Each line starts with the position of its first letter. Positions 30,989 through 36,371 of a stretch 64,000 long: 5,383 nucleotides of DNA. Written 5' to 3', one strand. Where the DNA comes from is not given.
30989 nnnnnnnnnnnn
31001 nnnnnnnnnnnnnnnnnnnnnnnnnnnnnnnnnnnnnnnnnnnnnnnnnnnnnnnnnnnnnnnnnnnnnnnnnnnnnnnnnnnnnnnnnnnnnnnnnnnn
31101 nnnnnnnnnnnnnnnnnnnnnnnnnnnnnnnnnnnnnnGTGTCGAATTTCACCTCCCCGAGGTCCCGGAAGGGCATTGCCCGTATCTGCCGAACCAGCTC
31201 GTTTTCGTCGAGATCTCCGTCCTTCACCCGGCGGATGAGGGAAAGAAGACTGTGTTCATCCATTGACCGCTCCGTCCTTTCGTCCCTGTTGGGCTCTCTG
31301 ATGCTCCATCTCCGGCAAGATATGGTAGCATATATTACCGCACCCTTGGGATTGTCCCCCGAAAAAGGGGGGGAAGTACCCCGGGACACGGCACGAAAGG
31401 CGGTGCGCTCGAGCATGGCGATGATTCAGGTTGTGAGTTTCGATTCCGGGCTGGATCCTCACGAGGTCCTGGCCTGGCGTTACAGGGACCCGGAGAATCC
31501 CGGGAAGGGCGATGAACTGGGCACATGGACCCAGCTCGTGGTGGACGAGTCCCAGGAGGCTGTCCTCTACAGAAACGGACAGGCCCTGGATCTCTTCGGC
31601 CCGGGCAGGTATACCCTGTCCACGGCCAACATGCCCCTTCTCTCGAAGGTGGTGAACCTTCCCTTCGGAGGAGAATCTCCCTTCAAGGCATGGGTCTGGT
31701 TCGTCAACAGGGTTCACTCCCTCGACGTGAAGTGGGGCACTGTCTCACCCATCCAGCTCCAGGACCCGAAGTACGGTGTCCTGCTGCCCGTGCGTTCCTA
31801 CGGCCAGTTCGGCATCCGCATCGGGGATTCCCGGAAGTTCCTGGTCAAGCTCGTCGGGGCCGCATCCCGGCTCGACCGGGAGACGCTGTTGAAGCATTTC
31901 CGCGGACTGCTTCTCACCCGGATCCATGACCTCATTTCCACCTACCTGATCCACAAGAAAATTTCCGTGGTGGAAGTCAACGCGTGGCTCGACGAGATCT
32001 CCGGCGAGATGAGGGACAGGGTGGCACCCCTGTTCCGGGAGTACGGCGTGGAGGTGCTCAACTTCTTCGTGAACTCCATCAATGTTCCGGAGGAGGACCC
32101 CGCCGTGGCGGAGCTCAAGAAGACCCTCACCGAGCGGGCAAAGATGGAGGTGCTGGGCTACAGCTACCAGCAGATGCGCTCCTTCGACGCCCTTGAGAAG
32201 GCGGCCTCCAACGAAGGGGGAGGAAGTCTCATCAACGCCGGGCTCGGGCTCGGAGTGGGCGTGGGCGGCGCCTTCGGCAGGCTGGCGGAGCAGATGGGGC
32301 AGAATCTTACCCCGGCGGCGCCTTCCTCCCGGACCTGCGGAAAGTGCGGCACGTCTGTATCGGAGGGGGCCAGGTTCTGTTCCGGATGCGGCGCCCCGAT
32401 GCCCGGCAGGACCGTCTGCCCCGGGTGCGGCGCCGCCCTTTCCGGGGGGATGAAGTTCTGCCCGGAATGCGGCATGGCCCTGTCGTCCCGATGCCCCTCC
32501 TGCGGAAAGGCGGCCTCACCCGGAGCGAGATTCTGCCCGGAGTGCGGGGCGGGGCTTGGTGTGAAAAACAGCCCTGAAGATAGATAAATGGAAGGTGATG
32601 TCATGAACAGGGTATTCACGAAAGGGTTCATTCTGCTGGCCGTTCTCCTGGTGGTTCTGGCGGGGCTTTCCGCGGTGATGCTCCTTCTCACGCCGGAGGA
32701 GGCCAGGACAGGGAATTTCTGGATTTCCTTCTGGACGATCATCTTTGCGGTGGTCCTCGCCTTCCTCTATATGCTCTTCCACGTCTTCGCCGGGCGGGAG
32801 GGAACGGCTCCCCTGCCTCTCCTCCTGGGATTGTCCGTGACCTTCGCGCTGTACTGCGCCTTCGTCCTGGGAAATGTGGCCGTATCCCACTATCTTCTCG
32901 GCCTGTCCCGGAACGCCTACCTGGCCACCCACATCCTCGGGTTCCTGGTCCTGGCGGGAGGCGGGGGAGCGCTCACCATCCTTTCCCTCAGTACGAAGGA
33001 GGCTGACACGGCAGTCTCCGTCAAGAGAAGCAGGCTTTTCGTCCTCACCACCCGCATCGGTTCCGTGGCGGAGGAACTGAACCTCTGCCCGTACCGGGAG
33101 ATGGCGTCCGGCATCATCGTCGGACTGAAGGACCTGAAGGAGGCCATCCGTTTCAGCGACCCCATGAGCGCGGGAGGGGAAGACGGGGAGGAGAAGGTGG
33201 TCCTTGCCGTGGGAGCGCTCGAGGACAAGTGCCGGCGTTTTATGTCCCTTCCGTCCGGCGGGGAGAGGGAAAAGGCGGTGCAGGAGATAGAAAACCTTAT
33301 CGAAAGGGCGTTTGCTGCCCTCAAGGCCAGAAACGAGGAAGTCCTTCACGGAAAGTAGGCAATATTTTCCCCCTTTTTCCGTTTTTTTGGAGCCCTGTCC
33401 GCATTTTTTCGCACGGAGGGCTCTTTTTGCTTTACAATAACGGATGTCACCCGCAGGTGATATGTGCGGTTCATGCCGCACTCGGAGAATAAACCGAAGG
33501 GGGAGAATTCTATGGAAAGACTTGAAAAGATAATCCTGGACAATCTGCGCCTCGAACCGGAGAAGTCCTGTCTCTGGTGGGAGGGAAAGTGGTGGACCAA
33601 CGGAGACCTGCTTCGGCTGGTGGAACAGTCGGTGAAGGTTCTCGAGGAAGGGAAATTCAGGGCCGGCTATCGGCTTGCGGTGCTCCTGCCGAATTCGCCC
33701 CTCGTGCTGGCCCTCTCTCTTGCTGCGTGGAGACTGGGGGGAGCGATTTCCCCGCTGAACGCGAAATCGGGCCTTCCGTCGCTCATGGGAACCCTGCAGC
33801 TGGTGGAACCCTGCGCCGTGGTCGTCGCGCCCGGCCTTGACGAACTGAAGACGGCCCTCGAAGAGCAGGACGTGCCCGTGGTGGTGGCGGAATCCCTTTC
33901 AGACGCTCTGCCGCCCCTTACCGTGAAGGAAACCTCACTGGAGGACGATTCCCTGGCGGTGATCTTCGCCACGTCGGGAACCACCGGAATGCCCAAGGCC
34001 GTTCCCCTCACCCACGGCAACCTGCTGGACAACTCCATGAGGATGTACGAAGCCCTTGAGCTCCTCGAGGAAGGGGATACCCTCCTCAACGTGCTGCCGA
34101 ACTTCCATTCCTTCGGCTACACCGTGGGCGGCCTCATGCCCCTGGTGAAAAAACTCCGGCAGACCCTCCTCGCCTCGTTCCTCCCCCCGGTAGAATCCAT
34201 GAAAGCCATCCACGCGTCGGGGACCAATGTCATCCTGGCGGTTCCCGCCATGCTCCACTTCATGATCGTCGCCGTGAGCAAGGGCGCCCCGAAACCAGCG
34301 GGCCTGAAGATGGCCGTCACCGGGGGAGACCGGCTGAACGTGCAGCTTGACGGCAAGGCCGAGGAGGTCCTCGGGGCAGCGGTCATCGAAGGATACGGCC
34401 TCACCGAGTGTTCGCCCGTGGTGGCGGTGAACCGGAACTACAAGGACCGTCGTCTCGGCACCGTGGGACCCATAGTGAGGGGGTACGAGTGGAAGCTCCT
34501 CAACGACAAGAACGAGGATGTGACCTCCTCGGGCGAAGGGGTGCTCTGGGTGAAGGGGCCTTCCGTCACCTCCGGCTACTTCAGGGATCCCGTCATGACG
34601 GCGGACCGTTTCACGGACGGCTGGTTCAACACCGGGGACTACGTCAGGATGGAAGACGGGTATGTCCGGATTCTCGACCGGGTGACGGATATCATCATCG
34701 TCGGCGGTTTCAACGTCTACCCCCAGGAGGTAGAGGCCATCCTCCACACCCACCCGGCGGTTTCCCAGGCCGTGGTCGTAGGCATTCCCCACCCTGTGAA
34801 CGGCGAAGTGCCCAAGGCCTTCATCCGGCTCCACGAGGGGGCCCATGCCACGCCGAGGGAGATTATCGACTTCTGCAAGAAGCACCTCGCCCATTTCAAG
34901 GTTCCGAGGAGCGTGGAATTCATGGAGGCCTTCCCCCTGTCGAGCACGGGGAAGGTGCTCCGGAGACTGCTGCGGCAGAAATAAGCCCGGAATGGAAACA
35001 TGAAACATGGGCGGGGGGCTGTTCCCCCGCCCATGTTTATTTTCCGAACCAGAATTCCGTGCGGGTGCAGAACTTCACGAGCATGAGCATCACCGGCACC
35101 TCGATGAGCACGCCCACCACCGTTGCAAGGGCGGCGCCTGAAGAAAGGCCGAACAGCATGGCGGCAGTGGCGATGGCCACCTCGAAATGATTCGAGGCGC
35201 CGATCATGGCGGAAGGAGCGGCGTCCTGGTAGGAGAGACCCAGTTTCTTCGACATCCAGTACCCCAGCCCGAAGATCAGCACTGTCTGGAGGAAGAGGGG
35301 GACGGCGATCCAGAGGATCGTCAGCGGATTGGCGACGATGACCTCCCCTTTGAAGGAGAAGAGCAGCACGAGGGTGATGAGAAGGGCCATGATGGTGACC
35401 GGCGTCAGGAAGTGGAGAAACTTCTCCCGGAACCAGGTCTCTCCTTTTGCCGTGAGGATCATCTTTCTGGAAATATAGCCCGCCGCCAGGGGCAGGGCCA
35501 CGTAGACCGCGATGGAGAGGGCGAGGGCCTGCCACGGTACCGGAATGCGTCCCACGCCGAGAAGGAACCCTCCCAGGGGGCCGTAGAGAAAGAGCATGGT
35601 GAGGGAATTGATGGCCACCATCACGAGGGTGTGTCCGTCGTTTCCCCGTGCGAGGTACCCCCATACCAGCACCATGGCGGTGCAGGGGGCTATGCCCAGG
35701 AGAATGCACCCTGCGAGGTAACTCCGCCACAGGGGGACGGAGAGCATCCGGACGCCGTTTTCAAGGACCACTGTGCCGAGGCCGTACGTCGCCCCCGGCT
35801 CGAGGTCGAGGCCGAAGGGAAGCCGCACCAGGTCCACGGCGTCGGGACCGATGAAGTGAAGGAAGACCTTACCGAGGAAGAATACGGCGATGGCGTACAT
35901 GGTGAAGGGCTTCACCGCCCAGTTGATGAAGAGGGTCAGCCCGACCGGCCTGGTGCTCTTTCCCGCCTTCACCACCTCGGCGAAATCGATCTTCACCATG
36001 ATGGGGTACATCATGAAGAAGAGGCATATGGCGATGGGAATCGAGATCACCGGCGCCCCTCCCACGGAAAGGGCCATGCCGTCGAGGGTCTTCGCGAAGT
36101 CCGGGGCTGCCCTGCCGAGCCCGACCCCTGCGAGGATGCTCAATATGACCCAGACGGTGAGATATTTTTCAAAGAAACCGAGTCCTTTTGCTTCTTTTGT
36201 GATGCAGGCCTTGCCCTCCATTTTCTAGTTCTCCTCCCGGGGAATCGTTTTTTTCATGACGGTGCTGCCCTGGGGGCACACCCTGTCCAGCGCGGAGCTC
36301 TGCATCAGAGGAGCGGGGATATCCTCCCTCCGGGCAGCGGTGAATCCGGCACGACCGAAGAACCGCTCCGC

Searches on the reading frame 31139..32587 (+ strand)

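Call 17: search_protein_families(library=pfam, proteins=[window:31139-32587:+], max_evalue=0.001)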
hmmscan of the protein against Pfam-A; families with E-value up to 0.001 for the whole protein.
window:31139-32587:+ (482 aa): 9 families
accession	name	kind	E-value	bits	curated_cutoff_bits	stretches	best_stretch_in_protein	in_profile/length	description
PF13421.11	Band_7_1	-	1.6e-46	159.1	24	1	125-336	9-209/211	SPFH domain-Band 7 family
PF12773.13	DZR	-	1.8e-20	73.3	27.3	2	427-470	1-45/45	Double zinc ribbon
PF13240.11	Zn_Ribbon_1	-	1.9e-19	69.3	25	3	400-420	2-22/23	zinc-ribbon domain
PF13248.11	Zn_ribbon_3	-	3.9e-16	58.3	27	3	451-473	4-26/26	zinc-ribbon domain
PF17032.10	Zn_ribbon_15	-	6.6e-09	36.9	28.9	0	450-470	53-73/73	zinc-ribbon family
PF24463.1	DUF7577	-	4.7e-07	29.7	28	0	450-473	3-26/27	Domain of unknown function (DUF7577)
PF24460.1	DUF7575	-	1.6e-05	24.6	28.5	0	450-471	4-25/28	Domain of unknown function (DUF7575)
PF01145.31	Band_7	-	1.8e-05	25.3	23.6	1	134-319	2-150/176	SPFH domain / Band 7 family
PF18912.6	DZR_2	-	5.4e-05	23.4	27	0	426-469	9-55/56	Double zinc ribbon domain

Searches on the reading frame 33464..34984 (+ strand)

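Call 17: search_protein_families(library=pfam, proteins=[window:33464-34984:+], max_evalue=0.001)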
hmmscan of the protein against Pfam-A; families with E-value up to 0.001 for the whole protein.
window:33464-34984:+ (506 aa): 2 families
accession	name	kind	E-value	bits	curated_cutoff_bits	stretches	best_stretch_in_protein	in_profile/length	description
PF00501.34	AMP-binding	-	9.4e-63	212.7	29.9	1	31-373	8-384/384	AMP-binding enzyme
PF13193.12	AMP-binding_C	-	1.7e-21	77.4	24.5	1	422-497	1-76/76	AMP-binding enzyme C-terminal domain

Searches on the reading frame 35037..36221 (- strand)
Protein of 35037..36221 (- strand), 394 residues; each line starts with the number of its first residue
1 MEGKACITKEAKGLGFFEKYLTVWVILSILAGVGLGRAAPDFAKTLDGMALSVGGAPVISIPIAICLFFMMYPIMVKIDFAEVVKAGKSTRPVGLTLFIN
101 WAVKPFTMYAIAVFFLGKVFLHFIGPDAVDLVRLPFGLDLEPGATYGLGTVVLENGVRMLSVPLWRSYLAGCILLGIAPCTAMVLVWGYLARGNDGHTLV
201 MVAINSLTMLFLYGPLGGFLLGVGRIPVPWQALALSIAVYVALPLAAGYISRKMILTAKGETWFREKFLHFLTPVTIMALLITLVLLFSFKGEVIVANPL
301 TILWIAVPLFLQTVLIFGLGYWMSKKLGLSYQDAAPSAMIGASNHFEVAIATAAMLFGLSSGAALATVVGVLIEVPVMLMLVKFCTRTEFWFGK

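Call 7: search_protein_families(library=ncbifam, proteins=[window:35037-36221:-], max_evalue=0.001)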
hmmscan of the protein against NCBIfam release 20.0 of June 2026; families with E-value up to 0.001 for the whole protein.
window:35037-36221:- (394 aa): 1 family
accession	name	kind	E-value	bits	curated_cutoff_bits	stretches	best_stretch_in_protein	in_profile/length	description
TIGR00832.1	acr3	equivalog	4e-115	384.6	282.8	1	14-385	1-327/327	ACR3 family arsenite efflux transporter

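Call 8: search_protein_families(library=pfam, proteins=[window:35037-36221:-], max_evalue=0.001)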
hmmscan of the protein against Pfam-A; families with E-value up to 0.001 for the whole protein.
window:35037-36221:- (394 aa): 2 families
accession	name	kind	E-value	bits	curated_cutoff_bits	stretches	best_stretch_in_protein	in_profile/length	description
PF01758.21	SBF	-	4.4e-39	134.6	24.3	1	64-297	1-190/191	Sodium Bile acid symporter family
PF13593.11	SBF_like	-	1.6e-09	37.9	25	1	24-374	2-297/313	SBF-like CPA transporter family (DUF4137)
